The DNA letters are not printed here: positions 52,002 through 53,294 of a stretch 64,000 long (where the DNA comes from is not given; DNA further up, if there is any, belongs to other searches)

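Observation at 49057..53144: Three-gene lower-GC operon (unknown protein, AAA+ ATPase, glycine-zipper protein) as a candidate novel defence or toxin system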

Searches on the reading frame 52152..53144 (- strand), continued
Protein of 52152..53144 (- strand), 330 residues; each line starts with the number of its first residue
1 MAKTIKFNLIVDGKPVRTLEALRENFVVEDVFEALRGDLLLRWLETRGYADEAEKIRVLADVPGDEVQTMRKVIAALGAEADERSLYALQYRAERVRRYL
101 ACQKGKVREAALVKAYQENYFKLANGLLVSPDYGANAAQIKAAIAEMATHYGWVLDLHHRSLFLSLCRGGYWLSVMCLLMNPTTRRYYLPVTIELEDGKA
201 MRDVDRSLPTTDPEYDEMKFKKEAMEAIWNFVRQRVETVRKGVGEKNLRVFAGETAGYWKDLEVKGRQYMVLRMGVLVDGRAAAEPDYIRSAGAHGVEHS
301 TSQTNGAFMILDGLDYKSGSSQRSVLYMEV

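Call 79: search_protein_representatives(alignment_id=A1)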
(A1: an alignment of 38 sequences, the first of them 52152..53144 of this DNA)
Query: 38 sequences, 305 profile positions. Proteins with E-value up to 0.001 (for the whole library): 2210; up to 1e-10: 751; up to 1e-30: 336. The best 150 are listed.
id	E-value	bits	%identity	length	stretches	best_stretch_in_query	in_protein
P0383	4.3e-123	426.8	-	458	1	1-305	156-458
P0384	1.7e-119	415.0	-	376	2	1-200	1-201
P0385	8.6e-119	412.6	-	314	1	1-305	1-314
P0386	2.2e-117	408.0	-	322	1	1-305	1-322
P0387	1.3e-114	398.9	-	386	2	1-192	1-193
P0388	6.0e-113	393.4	-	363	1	1-305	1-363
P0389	1.6e-111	388.7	-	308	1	2-305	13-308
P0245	6.7e-111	386.7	-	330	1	1-305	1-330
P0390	1.1e-108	379.5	-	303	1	1-305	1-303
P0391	5.5e-108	377.2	-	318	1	1-305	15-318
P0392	1.0e-107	376.3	-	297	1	1-305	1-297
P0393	4.0e-106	371.0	-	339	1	1-305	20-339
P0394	1.0e-105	369.7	-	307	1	1-305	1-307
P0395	1.6e-105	369.1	-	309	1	1-305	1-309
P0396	3.8e-105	367.8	-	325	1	1-305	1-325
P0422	6.3e-84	298.1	-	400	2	1-303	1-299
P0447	1.1e-76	274.3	-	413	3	1-167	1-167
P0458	1.2e-73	264.4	-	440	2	1-187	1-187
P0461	4.1e-72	259.3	-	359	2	1-212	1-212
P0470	1.4e-70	254.3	-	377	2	1-243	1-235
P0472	6.1e-70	252.2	-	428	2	1-238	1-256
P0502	1.3e-64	234.7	-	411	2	1-191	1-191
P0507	1.2e-63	231.5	-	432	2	1-221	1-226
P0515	1.4e-62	228.0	-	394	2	1-187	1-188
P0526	9.7e-61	222.0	-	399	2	1-162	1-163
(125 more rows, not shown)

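Call 81: list_cluster_members(proteins=[P0422, P0502, P0470, P0461, P0458, P0472, P0447, P0507, P0515, P0526])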
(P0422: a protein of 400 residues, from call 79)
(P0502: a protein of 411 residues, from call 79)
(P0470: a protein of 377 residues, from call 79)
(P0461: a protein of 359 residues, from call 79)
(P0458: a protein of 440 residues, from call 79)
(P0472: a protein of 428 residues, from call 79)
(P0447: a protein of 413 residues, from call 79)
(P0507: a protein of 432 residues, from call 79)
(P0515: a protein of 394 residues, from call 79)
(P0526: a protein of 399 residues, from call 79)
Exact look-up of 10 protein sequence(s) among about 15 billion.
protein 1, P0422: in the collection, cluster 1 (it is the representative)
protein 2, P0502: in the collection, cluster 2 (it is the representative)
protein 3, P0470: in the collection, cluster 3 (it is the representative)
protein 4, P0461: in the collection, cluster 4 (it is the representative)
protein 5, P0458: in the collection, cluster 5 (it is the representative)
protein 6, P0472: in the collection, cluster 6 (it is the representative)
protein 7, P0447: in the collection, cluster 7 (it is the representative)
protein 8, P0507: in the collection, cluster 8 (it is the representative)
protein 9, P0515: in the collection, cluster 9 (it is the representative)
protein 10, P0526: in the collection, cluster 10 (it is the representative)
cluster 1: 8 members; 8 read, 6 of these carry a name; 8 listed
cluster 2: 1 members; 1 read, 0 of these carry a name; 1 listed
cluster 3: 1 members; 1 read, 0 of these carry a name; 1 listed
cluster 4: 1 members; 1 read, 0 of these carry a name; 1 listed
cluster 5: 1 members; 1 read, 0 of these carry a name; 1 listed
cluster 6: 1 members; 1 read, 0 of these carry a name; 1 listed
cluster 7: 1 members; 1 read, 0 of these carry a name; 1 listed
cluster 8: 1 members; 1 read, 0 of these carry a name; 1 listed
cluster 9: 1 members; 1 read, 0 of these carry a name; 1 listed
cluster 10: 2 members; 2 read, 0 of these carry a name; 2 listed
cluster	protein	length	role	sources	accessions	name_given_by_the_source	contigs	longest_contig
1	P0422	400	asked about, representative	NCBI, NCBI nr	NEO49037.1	MAG: hypothetical protein F6K55_35070 [Moorea sp. SIO4A3] | hypothetical protein [Moorena sp. SIO4A3]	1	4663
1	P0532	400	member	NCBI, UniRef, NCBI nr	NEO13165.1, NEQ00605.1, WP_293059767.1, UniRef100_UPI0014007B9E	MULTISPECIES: hypothetical protein [unclassified Moorena] | hypothetical protein n=1 Tax=unclassified Moorena TaxID=2683338 RepID=UPI0014007B9E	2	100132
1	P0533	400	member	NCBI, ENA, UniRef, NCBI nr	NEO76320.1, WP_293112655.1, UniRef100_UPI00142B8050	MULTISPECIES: hypothetical protein [Moorena] | hypothetical protein n=1 Tax=Moorena TaxID=1155738 RepID=UPI00142B8050 | hypothetical protein [Moorena sp. SIO4G3]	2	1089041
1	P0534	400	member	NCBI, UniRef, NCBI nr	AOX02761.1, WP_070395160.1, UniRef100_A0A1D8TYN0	hypothetical protein BJP34_27935 [Moorena producens PAL-8-15-08-1] | Uncharacterized protein n=1 Tax=Moorena producens PAL-8-15-08-1 TaxID=1458985 ... | hypothetical protein [Moorena producens]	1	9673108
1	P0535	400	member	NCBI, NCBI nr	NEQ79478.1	MAG: hypothetical protein F6K26_04210 [Moorea sp. SIO2I5] | hypothetical protein [Moorena sp. SIO2I5]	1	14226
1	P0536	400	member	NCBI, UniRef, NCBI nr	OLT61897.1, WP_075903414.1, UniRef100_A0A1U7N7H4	hypothetical protein [Moorena bouillonii] | Uncharacterized protein n=1 Tax=Moorena bouillonii PNG TaxID=568701 RepID=A0A1U7N7H4_9CYAN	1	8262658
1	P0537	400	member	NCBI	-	-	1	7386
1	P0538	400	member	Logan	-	-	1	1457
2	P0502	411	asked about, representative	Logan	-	-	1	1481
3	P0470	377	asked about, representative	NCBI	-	-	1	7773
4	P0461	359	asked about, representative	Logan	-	-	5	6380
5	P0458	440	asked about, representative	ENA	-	-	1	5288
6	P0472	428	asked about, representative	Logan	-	-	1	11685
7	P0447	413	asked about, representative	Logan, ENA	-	-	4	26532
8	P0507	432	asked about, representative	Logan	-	-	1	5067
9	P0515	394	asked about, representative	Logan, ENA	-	-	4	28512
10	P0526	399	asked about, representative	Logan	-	-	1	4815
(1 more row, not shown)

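Call 85: find_related_loci(query=A1, collection=viral_contigs, flank=8000)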
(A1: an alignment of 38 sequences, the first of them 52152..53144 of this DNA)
Query A1 (330 aa) in viral_contigs; peptide patterns used: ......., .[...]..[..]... (x = any residue, [..] = any of these).
65 stretches matched a pattern; 1 encode a relative of the query (tblastn E <= 1e-3); 1 distinct loci.
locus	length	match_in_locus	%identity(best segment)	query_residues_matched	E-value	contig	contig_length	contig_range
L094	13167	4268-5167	36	1-330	3e-57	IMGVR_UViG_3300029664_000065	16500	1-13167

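Call 94: find_encoding_contigs(protein=P0257, flank=9000, max_places=3)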
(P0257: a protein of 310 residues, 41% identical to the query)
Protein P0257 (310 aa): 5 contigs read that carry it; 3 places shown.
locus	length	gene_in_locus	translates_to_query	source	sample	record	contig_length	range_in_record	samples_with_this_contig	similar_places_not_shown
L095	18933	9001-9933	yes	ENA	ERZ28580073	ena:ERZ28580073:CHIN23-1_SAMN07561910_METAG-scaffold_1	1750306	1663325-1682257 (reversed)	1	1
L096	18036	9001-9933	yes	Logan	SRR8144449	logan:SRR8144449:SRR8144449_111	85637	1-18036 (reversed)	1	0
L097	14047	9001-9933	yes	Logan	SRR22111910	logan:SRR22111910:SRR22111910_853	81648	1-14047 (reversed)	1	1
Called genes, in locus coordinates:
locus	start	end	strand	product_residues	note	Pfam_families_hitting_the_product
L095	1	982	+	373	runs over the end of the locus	PF10926:DUF2800, PF12705:PDDEXK_1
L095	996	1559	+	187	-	PF10991:Enc34_ssDNA-bd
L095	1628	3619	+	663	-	PF00476:DNA_pol_A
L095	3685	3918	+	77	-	PF20612:SHOCT_2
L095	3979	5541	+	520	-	PF00239:Resolvase, PF07508:Recombinase, PF13408:Zn_ribbon_recom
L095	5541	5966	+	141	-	-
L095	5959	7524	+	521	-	PF00239:Resolvase, PF07508:Recombinase, PF13408:Zn_ribbon_recom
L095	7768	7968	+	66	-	-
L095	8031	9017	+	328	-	PF13280:WYL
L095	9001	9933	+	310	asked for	-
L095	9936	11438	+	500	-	PF00004:AAA, PF17862:AAA_lid_3 (weak)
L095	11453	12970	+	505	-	-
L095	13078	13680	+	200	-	PF18734:HEPN_AbiU2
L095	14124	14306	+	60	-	-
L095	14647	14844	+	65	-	-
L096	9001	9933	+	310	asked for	-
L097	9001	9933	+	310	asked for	-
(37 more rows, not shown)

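Call 95: find_encoding_contigs(protein=P0324, flank=9000, max_places=3)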
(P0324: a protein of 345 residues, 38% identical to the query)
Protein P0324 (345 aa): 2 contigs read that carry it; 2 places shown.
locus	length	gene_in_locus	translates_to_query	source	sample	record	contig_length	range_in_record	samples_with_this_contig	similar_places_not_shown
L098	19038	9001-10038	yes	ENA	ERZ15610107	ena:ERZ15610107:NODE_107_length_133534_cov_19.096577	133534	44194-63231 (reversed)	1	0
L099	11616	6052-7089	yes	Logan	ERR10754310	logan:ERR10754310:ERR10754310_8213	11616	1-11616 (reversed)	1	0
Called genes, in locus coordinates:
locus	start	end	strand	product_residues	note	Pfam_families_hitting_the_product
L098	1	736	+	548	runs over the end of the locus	PF04055:Radical_SAM, PF13186:SPASM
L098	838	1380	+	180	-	PF01885:PTS_2-RNA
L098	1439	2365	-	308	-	PF01699:Na_Ca_ex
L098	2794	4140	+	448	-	PF01554:MatE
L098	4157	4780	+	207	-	PF04237:YjbR, PF01035:DNA_binding_1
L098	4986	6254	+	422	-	PF00512:HisKA, PF02518:HATPase_c, PF00072:Response_reg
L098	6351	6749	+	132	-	PF09719:C_GCAxxG_C_C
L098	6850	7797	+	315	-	PF00248:Aldo_ket_red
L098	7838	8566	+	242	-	-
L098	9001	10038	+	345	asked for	-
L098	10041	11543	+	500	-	PF00004:AAA, PF17862:AAA_lid_3 (weak)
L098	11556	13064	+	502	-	-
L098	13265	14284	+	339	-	PF00491:Arginase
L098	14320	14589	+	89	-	PF09723:Zn_ribbon_8 (weak)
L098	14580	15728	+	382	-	PF03600:CitMHS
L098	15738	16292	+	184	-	PF03266:NTPase_1, PF13173:AAA_14 (weak)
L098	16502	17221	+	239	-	-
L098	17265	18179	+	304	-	-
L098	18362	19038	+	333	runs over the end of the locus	PF13280:WYL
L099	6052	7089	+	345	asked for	-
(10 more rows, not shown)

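Call 96: find_encoding_contigs(protein=P0246, flank=9000, max_places=3)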
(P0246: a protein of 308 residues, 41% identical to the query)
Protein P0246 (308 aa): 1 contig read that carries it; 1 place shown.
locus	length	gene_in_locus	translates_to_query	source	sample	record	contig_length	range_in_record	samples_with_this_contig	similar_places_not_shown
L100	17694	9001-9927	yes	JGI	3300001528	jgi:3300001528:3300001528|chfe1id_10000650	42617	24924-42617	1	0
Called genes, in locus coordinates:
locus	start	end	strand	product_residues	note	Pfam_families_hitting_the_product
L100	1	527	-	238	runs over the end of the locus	PF00072:Response_reg, PF00486:Trans_reg_C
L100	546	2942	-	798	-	PF00488:MutS_V, PF20297:MSSS, PF01713:Smr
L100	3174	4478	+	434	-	PF13365:Trypsin_2 (weak), PF00595:PDZ, PF13180:PDZ_2, PF17820:PDZ_6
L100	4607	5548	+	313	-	PF01336:tRNA_anti-codon (weak), PF01966:HD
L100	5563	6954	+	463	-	PF01938:TRAM, PF05958:tRNA_U5-meth_tr, PF13649:Methyltransf_25 (faint), PF13847:Methyltransf_31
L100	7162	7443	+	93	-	-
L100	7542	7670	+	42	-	-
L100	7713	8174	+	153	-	-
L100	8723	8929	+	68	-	PF12728:HTH_17 (weak)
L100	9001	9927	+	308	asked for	-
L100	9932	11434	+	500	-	PF00004:AAA, PF17862:AAA_lid_3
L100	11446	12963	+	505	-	-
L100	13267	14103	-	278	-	PF00126:HTH_1, PF03466:LysR_substrate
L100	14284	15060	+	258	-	PF00037:Fer4 (faint), PF13484:Fer4_16 (faint), PF13183:Fer4_8 (faint), PF12797:Fer4_2 (faint), PF13237:Fer4_10, PF14697:Fer4_21 (weak), PF12838:Fer4_7 (weak), PF13187:Fer4_9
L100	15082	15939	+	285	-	PF00248:Aldo_ket_red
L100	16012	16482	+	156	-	PF01613:Flavin_Reduct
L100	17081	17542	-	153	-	-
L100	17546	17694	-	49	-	?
